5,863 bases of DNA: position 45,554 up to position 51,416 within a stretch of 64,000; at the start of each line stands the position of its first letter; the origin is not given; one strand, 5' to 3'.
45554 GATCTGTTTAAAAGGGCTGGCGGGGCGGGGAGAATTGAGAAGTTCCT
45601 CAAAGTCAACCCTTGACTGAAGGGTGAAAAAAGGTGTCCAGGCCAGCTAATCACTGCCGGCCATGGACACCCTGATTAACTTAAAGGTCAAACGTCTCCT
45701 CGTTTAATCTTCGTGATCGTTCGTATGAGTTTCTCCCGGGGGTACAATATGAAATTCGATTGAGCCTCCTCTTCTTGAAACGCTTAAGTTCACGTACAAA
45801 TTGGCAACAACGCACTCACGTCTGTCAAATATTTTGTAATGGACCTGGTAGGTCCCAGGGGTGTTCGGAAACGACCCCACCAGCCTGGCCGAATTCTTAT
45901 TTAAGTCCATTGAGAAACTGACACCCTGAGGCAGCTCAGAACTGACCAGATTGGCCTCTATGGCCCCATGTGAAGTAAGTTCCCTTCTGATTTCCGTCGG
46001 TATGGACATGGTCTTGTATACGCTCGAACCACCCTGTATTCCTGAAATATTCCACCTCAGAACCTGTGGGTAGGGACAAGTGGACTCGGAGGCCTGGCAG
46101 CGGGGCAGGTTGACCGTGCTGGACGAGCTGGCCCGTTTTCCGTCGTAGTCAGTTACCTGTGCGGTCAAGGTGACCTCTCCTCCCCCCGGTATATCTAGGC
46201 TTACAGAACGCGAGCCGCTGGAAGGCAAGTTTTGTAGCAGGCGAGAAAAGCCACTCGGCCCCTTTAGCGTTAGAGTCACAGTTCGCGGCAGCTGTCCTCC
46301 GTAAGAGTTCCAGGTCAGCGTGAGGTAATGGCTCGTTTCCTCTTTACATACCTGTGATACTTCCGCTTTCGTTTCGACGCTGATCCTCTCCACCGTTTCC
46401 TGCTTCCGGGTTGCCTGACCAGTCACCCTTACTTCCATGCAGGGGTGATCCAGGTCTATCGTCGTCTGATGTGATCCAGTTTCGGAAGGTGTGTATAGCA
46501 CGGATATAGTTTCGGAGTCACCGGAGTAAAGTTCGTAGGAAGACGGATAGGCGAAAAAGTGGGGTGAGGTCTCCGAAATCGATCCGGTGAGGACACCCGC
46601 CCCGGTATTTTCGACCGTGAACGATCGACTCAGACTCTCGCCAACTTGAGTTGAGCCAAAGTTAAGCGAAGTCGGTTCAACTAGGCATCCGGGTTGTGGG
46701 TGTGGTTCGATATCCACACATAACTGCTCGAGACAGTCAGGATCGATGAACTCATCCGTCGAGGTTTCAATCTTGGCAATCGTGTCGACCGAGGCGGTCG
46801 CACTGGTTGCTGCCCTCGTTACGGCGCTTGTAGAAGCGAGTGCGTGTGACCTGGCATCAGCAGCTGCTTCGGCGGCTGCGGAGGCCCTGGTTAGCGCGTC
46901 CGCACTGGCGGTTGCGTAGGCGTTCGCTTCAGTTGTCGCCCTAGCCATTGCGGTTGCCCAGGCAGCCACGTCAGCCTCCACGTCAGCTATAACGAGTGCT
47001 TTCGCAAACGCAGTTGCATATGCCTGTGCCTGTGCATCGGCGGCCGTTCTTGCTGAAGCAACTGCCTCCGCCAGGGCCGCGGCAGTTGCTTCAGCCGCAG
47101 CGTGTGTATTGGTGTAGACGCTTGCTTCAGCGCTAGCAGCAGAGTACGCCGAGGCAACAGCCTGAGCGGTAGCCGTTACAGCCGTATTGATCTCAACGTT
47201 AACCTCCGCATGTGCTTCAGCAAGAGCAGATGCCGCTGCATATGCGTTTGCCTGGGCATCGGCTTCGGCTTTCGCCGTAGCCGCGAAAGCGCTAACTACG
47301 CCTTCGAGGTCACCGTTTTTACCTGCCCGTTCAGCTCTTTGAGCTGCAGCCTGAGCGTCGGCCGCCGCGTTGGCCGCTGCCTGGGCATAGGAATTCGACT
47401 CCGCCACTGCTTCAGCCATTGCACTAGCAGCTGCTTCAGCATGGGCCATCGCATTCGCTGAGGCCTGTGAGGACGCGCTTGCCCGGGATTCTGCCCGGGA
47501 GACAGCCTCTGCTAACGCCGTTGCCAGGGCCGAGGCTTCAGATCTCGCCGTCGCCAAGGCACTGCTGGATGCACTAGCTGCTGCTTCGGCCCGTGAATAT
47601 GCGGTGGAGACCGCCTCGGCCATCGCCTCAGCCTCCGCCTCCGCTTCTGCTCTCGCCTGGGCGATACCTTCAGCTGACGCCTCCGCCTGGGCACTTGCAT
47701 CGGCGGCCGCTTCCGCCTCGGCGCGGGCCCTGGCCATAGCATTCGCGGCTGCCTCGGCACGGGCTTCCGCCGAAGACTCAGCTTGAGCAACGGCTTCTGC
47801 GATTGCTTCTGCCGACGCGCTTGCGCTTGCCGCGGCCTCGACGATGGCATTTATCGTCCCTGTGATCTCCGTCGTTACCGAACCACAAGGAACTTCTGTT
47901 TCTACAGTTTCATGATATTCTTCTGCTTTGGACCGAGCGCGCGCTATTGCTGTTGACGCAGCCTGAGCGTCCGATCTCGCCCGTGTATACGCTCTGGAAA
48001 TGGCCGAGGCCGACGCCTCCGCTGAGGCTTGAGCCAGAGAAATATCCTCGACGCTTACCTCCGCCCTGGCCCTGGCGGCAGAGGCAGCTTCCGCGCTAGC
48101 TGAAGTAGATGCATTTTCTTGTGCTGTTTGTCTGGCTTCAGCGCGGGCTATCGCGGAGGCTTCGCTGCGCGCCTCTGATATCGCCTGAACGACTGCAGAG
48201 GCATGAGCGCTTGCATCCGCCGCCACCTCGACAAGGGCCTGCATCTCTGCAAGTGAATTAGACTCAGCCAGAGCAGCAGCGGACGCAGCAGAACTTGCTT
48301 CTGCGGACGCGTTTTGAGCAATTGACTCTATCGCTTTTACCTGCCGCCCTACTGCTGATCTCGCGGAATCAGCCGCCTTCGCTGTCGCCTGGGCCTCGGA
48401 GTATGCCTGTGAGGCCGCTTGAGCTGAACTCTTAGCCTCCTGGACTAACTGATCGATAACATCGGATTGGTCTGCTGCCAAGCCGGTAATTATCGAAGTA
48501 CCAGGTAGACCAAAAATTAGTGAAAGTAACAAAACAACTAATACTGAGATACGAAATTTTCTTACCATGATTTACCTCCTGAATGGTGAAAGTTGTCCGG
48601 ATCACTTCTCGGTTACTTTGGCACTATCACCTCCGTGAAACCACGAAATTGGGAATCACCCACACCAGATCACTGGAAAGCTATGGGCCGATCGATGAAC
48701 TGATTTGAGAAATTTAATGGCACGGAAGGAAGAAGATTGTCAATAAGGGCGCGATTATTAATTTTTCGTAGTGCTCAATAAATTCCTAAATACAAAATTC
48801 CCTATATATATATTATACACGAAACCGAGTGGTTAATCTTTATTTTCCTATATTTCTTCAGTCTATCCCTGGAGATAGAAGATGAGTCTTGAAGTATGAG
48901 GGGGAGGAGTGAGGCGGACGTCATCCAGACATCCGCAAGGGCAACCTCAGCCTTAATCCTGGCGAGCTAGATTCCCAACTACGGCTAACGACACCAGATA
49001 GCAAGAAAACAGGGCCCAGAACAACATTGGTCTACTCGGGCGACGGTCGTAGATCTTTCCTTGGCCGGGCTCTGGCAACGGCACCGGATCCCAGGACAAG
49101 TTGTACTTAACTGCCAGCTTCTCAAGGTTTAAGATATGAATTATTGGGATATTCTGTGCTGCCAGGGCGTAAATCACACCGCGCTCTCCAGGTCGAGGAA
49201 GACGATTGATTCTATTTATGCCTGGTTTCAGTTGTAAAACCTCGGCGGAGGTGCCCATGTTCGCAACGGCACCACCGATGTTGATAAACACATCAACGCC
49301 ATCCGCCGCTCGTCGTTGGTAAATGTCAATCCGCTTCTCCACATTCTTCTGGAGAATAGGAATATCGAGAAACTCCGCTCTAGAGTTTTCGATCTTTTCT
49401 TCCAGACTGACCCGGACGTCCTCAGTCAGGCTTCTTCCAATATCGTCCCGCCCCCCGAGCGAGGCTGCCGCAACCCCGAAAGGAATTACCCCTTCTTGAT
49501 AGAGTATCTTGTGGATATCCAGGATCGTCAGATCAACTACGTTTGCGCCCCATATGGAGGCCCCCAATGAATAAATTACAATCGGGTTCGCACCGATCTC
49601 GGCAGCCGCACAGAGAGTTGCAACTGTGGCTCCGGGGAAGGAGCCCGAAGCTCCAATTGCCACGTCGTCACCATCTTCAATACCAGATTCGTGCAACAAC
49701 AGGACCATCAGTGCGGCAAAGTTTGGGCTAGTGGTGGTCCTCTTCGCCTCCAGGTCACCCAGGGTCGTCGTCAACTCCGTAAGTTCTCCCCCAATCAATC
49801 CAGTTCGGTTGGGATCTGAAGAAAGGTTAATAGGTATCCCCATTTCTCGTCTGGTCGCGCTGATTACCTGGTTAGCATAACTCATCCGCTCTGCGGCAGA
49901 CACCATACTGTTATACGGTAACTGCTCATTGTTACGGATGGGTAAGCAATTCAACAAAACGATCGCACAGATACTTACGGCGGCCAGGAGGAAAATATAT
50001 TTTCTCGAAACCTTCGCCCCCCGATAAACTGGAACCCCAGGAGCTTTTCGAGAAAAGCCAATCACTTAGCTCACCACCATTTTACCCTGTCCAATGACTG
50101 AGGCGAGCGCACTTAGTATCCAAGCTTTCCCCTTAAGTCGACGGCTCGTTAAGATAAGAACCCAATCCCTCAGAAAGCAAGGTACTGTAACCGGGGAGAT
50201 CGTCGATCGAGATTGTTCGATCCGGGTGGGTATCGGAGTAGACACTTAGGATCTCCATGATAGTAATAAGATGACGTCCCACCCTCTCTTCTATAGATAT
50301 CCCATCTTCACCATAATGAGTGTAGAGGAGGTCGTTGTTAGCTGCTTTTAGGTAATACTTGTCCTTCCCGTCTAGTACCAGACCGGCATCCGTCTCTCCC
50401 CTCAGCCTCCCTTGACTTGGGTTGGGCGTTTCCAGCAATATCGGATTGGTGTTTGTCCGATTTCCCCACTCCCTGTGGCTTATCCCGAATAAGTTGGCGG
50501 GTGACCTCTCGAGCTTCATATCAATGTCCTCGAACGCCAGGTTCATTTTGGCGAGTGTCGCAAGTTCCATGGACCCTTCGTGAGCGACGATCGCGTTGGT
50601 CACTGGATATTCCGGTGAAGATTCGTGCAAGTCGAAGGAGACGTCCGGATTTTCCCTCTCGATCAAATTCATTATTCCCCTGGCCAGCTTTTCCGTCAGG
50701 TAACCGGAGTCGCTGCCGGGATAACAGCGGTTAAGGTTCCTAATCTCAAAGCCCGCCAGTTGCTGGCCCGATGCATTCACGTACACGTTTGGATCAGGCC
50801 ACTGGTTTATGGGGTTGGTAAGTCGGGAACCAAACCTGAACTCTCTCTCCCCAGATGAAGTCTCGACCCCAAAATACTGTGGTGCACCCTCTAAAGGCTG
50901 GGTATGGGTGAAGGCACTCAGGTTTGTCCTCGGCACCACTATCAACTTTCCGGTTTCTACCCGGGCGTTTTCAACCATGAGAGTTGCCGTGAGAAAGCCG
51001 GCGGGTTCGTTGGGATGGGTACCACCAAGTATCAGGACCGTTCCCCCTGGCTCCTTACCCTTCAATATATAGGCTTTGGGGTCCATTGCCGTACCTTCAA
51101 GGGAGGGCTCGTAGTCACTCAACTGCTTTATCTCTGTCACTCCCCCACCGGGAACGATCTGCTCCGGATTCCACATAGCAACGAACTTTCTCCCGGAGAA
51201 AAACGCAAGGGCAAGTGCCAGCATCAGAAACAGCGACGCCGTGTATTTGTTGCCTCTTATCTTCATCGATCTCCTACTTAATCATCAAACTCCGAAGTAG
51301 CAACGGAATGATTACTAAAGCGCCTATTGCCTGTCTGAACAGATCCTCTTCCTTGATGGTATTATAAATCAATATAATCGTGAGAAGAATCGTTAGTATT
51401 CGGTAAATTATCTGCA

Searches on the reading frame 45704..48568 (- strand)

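Call 15: search_protein_families(library=pfam, proteins=[window:45704-48568:-], max_evalue=0.001)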
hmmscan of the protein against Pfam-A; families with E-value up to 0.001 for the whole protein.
window:45704-48568:- (954 aa): 4 families
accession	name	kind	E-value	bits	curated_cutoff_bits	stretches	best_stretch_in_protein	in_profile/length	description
PF22544.2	HYDIN_VesB_CFA65-like_Ig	-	3.8e-08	33.9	25.5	1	631-705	6-83/100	HYDIN/CFA65/VesB-like, Ig-like domain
PF15780.11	ASH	-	3.6e-07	30.7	27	1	632-705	11-87/98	Abnormal spindle-like microcephaly-assoc'd, ASPM-SPD-2-Hydin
PF22073.2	Cep192_D4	-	1.6e-05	25.5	35.5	1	630-709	6-95/112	Cep192 domain 4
PF12371.14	TMEM131_like_N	-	0.00027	21.6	28.8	1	631-706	4-82/84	Transmembrane protein 131-like N-terminal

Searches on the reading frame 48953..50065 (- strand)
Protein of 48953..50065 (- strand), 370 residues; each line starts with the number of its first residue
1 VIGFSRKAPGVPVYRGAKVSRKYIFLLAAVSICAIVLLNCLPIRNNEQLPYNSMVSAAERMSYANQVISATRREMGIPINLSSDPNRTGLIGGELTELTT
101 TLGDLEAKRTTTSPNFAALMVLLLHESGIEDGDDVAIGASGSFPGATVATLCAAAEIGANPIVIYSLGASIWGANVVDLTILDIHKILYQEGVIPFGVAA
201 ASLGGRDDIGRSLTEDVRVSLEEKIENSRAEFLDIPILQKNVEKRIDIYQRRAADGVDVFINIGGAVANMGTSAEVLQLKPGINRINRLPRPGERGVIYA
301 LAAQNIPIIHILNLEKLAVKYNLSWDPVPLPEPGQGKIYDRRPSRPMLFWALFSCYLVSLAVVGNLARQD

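Call 15: search_protein_families(library=pfam, proteins=[window:48953-50065:-], max_evalue=0.001)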
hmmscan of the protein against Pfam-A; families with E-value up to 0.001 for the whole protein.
window:48953-50065:- (370 aa): 0 families

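Call 60: search_protein_families(library=ncbifam, proteins=[window:48953-50065:-], max_evalue=0.00001)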
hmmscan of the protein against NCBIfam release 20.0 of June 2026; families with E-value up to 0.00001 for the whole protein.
window:48953-50065:- (370 aa): 1 family
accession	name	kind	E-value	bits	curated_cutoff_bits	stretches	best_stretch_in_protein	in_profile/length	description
TIGR04332.1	gamma_Glu_sys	subfamily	3.5e-93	312.2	100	1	25-331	4-307/307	poly-gamma-glutamate system protein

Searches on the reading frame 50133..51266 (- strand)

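Call 15: search_protein_families(library=pfam, proteins=[window:50133-51266:-], max_evalue=0.001)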
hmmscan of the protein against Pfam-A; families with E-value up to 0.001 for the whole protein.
window:50133-51266:- (377 aa): 1 family
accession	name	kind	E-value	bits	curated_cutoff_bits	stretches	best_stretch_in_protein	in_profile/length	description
PF24827.1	AstE_AspA_cat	-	7.2e-09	35.9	25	1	73-253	1-143/192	Succinylglutamate desuccinylase/Aspartoacylase catalytic domain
